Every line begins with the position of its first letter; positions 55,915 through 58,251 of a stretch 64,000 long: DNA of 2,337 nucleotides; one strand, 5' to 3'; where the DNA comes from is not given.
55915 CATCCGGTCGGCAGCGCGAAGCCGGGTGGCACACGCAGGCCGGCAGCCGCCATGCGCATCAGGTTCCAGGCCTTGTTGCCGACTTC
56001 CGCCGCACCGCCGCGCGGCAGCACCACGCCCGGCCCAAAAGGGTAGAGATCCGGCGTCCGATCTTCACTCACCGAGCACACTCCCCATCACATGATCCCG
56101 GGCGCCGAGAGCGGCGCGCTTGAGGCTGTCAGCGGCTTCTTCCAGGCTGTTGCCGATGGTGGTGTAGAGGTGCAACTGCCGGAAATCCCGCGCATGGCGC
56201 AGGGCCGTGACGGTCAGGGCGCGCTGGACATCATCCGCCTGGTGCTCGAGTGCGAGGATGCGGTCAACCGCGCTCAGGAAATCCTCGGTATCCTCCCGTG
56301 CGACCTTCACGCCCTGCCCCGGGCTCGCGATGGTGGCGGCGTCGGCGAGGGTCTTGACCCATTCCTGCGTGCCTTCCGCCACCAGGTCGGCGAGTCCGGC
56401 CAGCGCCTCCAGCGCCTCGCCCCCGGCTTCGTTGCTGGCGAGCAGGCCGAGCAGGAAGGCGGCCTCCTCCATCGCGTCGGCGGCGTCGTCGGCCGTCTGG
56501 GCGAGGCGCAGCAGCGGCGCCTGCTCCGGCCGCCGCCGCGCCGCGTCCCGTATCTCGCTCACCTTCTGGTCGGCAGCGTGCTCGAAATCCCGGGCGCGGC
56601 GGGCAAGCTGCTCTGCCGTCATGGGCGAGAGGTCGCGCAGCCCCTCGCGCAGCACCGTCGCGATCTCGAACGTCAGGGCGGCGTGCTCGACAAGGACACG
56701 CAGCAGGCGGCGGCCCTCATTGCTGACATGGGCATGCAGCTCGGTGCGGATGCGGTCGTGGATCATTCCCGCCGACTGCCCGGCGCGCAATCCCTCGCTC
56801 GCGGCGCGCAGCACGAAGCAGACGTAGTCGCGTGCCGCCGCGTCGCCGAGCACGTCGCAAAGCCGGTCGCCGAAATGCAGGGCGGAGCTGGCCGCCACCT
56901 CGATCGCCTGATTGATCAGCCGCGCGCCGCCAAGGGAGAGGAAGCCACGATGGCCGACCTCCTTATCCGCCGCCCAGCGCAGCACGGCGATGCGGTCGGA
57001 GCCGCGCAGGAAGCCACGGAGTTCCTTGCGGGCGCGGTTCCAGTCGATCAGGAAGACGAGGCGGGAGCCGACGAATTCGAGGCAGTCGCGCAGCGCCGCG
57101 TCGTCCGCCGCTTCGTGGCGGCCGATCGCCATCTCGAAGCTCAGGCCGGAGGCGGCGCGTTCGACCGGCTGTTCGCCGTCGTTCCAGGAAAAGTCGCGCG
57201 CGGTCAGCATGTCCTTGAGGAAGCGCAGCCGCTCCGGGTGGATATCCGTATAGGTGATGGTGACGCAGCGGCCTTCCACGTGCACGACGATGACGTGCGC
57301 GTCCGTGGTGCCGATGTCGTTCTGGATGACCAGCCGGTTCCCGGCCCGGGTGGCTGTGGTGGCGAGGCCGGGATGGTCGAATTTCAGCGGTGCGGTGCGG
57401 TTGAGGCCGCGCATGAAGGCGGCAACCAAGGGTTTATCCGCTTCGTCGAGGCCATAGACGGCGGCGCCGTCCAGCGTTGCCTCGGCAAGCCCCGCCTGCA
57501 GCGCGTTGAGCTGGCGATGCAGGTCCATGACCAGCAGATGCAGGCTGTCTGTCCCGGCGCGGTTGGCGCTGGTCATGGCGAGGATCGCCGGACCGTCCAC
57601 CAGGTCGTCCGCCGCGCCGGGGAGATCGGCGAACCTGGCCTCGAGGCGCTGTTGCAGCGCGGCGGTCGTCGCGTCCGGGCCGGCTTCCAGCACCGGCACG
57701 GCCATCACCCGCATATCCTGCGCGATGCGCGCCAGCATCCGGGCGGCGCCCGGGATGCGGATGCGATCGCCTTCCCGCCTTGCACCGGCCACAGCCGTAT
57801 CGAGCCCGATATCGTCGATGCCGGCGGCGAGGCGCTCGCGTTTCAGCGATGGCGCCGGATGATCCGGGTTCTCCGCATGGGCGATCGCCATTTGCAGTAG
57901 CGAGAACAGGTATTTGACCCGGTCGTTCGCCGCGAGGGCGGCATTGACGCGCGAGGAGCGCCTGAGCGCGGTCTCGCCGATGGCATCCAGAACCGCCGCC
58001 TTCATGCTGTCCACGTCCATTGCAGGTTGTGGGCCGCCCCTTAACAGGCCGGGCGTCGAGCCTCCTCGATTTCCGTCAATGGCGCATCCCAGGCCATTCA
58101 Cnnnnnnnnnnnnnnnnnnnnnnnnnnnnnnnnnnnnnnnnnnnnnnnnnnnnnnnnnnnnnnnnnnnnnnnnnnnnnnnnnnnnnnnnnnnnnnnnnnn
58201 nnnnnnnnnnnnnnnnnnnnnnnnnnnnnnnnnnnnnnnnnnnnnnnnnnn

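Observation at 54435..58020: PPDK-like enzyme missing its PEP/pyruvate domain, translationally coupled to a ~650-aa PhoU/DUF47-tailed protein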

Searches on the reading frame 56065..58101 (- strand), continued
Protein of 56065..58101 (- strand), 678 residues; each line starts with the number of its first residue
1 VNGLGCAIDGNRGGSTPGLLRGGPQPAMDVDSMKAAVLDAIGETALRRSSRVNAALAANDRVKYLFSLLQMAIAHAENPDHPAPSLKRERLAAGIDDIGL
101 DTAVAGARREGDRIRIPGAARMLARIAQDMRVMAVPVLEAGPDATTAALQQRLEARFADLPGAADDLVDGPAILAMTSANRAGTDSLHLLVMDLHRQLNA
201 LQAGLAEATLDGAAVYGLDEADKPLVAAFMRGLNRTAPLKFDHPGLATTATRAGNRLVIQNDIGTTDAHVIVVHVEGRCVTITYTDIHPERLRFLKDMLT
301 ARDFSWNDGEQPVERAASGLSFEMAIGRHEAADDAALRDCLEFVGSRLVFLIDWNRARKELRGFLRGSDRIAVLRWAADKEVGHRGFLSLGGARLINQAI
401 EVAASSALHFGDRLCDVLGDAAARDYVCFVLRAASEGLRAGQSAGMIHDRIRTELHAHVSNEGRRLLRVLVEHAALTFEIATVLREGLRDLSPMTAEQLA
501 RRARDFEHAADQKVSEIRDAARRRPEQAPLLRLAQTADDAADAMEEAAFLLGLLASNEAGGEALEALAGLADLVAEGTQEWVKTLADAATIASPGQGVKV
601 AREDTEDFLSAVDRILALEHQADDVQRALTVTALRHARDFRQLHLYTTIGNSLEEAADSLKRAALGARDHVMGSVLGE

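Call 52: search_protein_families(library=ncbifam, proteins=[L003:4243-6948:+, L025:13761-14639:+], max_evalue=1e-10)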
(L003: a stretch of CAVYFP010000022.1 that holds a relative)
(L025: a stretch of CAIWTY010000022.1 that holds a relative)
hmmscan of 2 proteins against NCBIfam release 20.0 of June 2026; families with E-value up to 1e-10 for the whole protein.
L003:4243-6948:+ (901 aa): 19 families
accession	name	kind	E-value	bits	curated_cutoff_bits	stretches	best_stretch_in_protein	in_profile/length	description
TIGR01524.1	ATPase-IIIB_Mg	equivalog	0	1158.5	610.75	1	41-900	10-865/867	magnesium-translocating P-type ATPase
NF011702.0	PRK15122.1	subfamily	0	1113.2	975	1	34-900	19-904/907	magnesium-translocating P-type ATPase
TIGR01647.1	ATPase-IIIA_H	equivalog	1.6e-120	403.6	615.5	1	64-849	1-747/755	plasma-membrane proton-efflux P-type ATPase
TIGR01522.1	ATPase-IIA2_Ca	equivalog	8.7e-112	374.5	798.3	1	62-765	21-717/854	calcium-transporting P-type ATPase, PMR1-type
TIGR01116.1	ATPase-IIA1_Ca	equivalog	2.6e-88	297.1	703.4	2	437-766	368-672/799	calcium-translocating P-type ATPase, SERCA-type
TIGR01494.1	ATPase_P-type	subfamily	3.1e-80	269.9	62.3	3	612-733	359-475/478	HAD-IC family P-type ATPase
TIGR01523.1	ATPase-IID_K-Na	equivalog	3.3e-77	260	645.05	3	431-738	473-797/997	potassium/sodium efflux P-type ATPase, fungal-type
TIGR01106.1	ATPase-IIC_X-K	subfamily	8.7e-71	239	946.1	2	122-390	107-362/997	Na,H/K antiporter P-type ATPase subunit alpha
TIGR01517.1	ATPase-IIB_Ca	equivalog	3.8e-67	227.2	507.05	1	122-752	121-742/882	calcium-translocating P-type ATPase, PMCA-type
TIGR01657.1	P-ATPase-V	hypoth_equivalog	3.5e-58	197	618.25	3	48-390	123-466/1055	ATP13A2 family polyamine export P-type ATPase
TIGR01525.1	ATPase-IB_hvy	subfamily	2.5e-55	188.4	346.25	2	105-594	4-429/560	heavy metal translocating P-type ATPase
TIGR01511.1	ATPase-IB1_Cu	subfamily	1.5e-40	139.6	397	1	616-711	406-500/542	copper-translocating P-type ATPase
TIGR01512.1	ATPase-IB2_Cd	subfamily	5.9e-35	120.9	313.5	2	618-713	367-459/494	cadmium family heavy metal-translocating P-type ATPase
NF008262.1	PRK11033.1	equivalog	2.3e-26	92.5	1005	1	106-431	181-481/731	zinc/cadmium/mercury/lead-transporting ATPase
NF033775.1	P_type_ZntA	exception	7.3e-26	90.7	1240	1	137-387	211-445/732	Zn(II)/Cd(II)/Pb(II) translocating P-type ATPase ZntA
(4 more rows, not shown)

L025:13761-14639:+ (292 aa): 173 families (the best 25 are shown)
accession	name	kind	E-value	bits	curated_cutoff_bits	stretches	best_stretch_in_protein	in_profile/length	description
TIGR00972.1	3a0107s01c2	equivalog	2e-106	354.9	343.2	1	46-292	2-248/248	phosphate ABC transporter ATP-binding protein PstB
NF010860.0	PRK14267.1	equivalog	8e-80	268.1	412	1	48-292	7-253/253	phosphate ABC transporter ATP-binding protein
NF010851.0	PRK14258.1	subfamily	9.9e-75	251.3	425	1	44-290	6-259/261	phosphate ABC transporter ATP-binding protein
NF010840.0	PRK14246.1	equivalog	5.3e-69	232.7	425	1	48-290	13-255/257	phosphate ABC transporter ATP-binding protein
NF010864.0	PRK14271.1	equivalog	1.6e-67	227.5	561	1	42-290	18-265/276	phosphate ABC transporter ATP-binding protein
TIGR04521.1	ECF_ATPase_2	equivalog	2.2e-44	151.6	330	1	51-283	6-241/279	energy-coupling factor transporter ATPase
TIGR01186.1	proV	subfamily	2.1e-43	148.8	326.6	1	56-287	4-230/363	betaine/proline/choline family ABC transporter ATP-binding protein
TIGR03005.1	ectoine_ehuA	equivalog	1.9e-42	145.2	345.4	1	51-287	6-247/252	ectoine/hydroxyectoine ABC transporter ATP-binding protein EhuA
NF008428.0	PRK11264.1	equivalog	4.5e-42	144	406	1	48-288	6-245/250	L-cystine ABC transporter ATP-binding protein TcyN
TIGR03265.1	PhnT2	equivalog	6.7e-42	144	457.7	1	44-287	3-235/353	putative 2-aminoethylphosphonate ABC transporter ATP-binding protein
TIGR04520.1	ECF_ATPase_1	equivalog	2.1e-40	138.9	315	1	47-280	2-229/269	energy-coupling factor transporter ATPase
TIGR02857.1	CydD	equivalog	3e-40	138.7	435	1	23-255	299-525/529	thiol reductant ABC exporter subunit CydD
NF007027.0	PRK09493.1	equivalog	3.2e-40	138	379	1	52-287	8-236/240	glutamine ABC transporter ATP-binding protein GlnQ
NF008338.0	PRK11124.1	equivalog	1.9e-39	135.6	369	1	47-287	4-240/242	arginine ABC transporter ATP-binding protein ArtP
TIGR03410.1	urea_trans_UrtE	equivalog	2.1e-38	132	285.8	1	47-273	2-218/230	urea ABC transporter ATP-binding subunit UrtE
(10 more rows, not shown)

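Call 53: find_encoding_contigs(protein=P0009, flank=8000, max_places=1)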
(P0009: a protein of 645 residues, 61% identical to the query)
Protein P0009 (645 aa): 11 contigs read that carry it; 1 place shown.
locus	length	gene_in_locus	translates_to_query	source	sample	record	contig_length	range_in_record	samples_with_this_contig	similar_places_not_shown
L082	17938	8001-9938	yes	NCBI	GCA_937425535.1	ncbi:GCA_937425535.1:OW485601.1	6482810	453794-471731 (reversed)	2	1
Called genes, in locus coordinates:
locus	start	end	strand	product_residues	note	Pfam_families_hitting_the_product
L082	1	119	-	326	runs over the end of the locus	PF00318:Ribosomal_S2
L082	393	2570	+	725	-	PF14742:GDE_N_bis, PF06202:GDE_C (faint), PF22422:MGH1-like_GH, PF17389:Bac_rhamnosid6H (faint)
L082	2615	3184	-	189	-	PF05239:PRC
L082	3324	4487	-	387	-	PF00155:Aminotran_1_2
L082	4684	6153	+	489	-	PF00496:SBP_bac_5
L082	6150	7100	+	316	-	PF19300:BPD_transp_1_N, PF00528:BPD_transp_1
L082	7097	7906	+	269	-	PF00528:BPD_transp_1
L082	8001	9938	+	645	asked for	PF01865:PhoU_div (weak)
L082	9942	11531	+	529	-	PF01326:PPDK_N, PF00391:PEP-utilizers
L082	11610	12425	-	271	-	PF00230:MIP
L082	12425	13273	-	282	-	PF00106:adh_short, PF08659:KR, PF13561:adh_short_C2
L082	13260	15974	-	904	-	PF22422:MGH1-like_GH, PF03200:Glyco_hydro_63 (faint), PF22422:MGH1-like_GH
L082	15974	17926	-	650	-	PF12439:GDE_N, PF06202:GDE_C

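Call 54: find_encoding_contigs(protein=P0010, flank=8000, max_places=1)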
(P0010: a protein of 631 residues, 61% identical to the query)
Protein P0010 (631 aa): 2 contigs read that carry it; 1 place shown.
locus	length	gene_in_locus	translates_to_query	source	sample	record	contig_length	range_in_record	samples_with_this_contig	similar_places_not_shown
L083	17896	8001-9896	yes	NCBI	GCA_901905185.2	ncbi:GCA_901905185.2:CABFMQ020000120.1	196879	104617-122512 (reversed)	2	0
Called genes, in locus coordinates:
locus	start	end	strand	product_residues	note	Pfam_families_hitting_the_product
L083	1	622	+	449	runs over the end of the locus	PF04055:Radical_SAM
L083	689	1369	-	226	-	PF00440:TetR_N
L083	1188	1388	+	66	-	-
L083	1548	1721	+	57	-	-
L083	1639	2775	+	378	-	PF00108:Thiolase_N, PF02803:Thiolase_C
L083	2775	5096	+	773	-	PF02737:3HCDH_N, PF00725:3HCDH, PF00378:ECH_1, PF16113:ECH_2 (weak)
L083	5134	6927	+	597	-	PF02771:Acyl-CoA_dh_N, PF02770:Acyl-CoA_dh_M, PF00441:Acyl-CoA_dh_1, PF08028:Acyl-CoA_dh_2 (weak), PF22924:ACOX_C_alpha1, PF12806:Acyl-CoA_dh_C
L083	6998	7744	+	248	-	PF00378:ECH_1, PF16113:ECH_2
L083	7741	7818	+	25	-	-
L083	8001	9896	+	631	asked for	PF01865:PhoU_div (weak)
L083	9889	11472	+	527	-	PF01326:PPDK_N, PF00391:PEP-utilizers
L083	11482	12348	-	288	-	PF01370:Epimerase (weak), PF05368:NmrA, PF13460:NAD_binding_10, PF05368:NmrA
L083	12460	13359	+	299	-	PF00126:HTH_1, PF03466:LysR_substrate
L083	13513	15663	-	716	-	PF04185:Phosphoesterase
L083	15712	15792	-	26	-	-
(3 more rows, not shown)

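Call 59: search_dna_similar(query=window:56065-58005:-, collection=plasmids, mode=protein, max_rows=15)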
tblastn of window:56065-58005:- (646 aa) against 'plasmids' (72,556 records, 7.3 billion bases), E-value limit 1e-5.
Records with a match: 3; places in all: 3; records where one place covers at least 80% of the query: 3.
Best place of each record, by identity: <60% 3.
By first word of the organism name: Methylocella 2; Aquabacterium 1.
By predicted mobility (MOB-suite, as given by PLSDB): non-mobilizable 3.
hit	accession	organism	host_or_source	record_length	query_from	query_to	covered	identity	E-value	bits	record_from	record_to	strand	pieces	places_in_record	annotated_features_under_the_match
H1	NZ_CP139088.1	Methylocella tundrae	Single cell,tundra wetland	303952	1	644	100%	59.9%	0e+0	652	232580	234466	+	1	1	DUF47 family protein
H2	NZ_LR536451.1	Methylocella tundrae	-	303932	28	644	84%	54.5%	2e-114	556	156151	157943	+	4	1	hypothetical protein (x3)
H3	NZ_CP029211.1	Aquabacterium olei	cell culture,soil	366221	1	640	99%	39.7%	3e-92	320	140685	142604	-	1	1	phosphate transport regulator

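Call 61: get_annotated_region(hit=H3, flank=9000)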
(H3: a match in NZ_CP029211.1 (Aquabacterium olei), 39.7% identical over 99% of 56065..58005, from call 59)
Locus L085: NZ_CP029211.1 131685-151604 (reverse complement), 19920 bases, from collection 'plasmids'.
description: Aquabacterium olei strain NBRC 110486 plasmid pTB101, complete sequence
organism: Aquabacterium olei (NCBI taxid 1296669)
taxonomy: Bacteria; Pseudomonadota; Betaproteobacteria; Burkholderiales; ; Aquabacterium; Aquabacterium olei
host: -; source: cell culture,soil; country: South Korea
typing (MOB-suite, as given by PLSDB): non-mobilizable; replicon rep_cluster_2389
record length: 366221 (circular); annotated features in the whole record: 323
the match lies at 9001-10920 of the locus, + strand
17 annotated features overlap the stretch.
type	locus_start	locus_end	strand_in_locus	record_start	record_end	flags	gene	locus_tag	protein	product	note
CDS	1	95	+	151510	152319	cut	-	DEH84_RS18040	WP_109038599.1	FCD domain-containing protein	-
CDS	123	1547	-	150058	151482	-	-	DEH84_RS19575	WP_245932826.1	CapA family protein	GO:0045227 - capsule polysaccharide biosynthetic process [Evidence IEA]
CDS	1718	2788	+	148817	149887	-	-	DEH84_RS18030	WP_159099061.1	AraC family transcriptional regulator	-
CDS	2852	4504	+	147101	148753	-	-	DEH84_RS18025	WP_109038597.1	GMC oxidoreductase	-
CDS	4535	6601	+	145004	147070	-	-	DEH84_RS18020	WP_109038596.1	CocE/NonD family hydrolase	GO:0008152 - metabolic process [Evidence IEA]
CDS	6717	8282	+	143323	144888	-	-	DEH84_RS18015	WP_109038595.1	methyl-accepting chemotaxis protein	GO:0007165 - signal transduction [Evidence IEA]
CDS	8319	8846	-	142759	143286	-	-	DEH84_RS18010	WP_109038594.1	hypothetical protein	-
CDS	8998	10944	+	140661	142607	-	-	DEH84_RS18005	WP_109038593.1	phosphate transport regulator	-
CDS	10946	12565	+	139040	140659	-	-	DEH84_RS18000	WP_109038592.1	PEP/pyruvate-binding domain-containing protein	GO:0016310 - phosphorylation [Evidence IEA]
CDS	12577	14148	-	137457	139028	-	-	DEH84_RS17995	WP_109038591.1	NAD(P)/FAD-dependent oxidoreductase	-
CDS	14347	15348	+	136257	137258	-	-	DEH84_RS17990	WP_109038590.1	AraC family transcriptional regulator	-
CDS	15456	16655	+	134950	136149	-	-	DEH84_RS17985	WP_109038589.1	site-specific integrase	GO:0015074 - DNA integration [Evidence IEA]; GO:0006310 - DNA recombination [Evidence IEA]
CDS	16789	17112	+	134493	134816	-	-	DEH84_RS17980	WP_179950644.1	H-NS histone family protein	-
CDS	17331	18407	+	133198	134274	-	-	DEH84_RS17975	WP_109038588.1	AI-2E family transporter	GO:1905887 - autoinducer AI-2 transmembrane transport [Evidence IEA]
CDS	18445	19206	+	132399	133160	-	fabI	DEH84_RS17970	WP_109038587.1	enoyl-ACP reductase FabI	GO:0006633 - fatty acid biosynthetic process [Evidence IEA]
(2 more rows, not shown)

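Call 62: get_annotated_region(hit=H1, flank=7000)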
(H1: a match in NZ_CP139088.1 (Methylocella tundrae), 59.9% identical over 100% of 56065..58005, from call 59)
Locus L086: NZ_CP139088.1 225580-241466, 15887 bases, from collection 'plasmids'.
description: Methylocella tundrae strain T4 plasmid p1, complete sequence
organism: Methylocella tundrae (NCBI taxid 227605)
taxonomy: Bacteria; Pseudomonadota; Alphaproteobacteria; Hyphomicrobiales; Beijerinckiaceae; Methylocella; Methylocella tundrae
host: -; source: Single cell,tundra wetland; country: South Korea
typing (MOB-suite, as given by PLSDB): non-mobilizable
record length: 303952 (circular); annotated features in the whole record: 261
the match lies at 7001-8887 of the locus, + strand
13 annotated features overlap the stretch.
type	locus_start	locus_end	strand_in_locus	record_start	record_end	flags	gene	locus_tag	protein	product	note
CDS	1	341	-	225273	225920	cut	-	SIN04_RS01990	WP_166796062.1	TetR/AcrR family transcriptional regulator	GO:0006355 - regulation of DNA-templated transcription [Evidence IEA]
CDS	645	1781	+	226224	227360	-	-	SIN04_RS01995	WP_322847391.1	thiolase family protein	GO:0006635 - fatty acid beta-oxidation [Evidence IEA]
CDS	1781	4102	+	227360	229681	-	-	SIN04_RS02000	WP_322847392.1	3-hydroxyacyl-CoA dehydrogenase NAD-binding domain-containing protein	GO:0006631 - fatty acid metabolic process [Evidence IEA]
CDS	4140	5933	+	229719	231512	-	-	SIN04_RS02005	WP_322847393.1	acyl-CoA dehydrogenase C-terminal domain-containing protein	-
CDS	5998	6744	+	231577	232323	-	-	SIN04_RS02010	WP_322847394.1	enoyl-CoA hydratase-related protein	-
CDS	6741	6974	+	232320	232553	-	-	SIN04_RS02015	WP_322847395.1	hypothetical protein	-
CDS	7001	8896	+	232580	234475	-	-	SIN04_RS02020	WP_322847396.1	DUF47 family protein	-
CDS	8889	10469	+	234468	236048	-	-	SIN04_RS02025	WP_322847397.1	PEP/pyruvate-binding domain-containing protein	GO:0016310 - phosphorylation [Evidence IEA]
CDS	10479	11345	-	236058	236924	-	-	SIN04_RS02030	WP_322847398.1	NmrA family NAD(P)-binding protein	-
CDS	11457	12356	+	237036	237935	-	-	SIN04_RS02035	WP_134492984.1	LysR family transcriptional regulator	-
CDS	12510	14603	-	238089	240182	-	-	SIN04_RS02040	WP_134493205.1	alkaline phosphatase family protein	-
CDS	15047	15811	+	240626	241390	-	pqqC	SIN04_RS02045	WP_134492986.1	pyrroloquinoline-quinone synthase PqqC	GO:0018189 - pyrroloquinoline quinone biosynthetic process [Evidence IEA]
CDS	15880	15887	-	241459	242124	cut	-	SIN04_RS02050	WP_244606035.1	alpha/beta hydrolase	-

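Call 74: search_protein_families(library=ncbifam, proteins=[L072:2230-3072:+, L065:5816-6757:-], max_evalue=1e-60)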
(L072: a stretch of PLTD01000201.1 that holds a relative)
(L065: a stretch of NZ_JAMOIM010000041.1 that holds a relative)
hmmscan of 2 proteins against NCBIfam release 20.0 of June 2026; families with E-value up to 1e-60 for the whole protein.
L072:2230-3072:+ (280 aa): 5 families
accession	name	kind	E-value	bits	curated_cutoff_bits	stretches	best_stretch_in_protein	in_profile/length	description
TIGR00972.1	3a0107s01c2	equivalog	4.4e-112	373.4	343.2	1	34-280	2-248/248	phosphate ABC transporter ATP-binding protein PstB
NF010860.0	PRK14267.1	equivalog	1.2e-82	277.4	412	1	35-280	6-253/253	phosphate ABC transporter ATP-binding protein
NF010851.0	PRK14258.1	subfamily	3.8e-80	269.1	425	1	30-279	6-260/261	phosphate ABC transporter ATP-binding protein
NF010864.0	PRK14271.1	equivalog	4.1e-73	245.8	561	1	19-278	7-265/276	phosphate ABC transporter ATP-binding protein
NF010840.0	PRK14246.1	equivalog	2.2e-65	220.9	425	1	42-279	19-256/257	phosphate ABC transporter ATP-binding protein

L065:5816-6757:- (313 aa): 4 families
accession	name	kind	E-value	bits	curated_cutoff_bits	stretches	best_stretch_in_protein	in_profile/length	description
TIGR00972.1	3a0107s01c2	equivalog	1.4e-102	342.3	343.2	1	67-313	2-248/248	phosphate ABC transporter ATP-binding protein PstB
NF010860.0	PRK14267.1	equivalog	3.1e-74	249.8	412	1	67-313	5-253/253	phosphate ABC transporter ATP-binding protein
NF010851.0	PRK14258.1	subfamily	3.9e-73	246.1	425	1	67-312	8-260/261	phosphate ABC transporter ATP-binding protein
NF010840.0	PRK14246.1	equivalog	1.3e-61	208.5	425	1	69-312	13-256/257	phosphate ABC transporter ATP-binding protein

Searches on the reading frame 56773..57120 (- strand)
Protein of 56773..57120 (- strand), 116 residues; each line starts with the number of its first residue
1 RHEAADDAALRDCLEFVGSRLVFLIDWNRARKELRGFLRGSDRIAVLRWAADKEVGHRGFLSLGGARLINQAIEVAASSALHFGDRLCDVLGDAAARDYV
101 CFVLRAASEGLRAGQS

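Call 34: search_protein_families(library=pfam, proteins=[window:56773-57120:-], max_evalue=10)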
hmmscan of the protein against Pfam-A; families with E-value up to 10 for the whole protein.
window:56773-57120:- (116 aa): 0 families
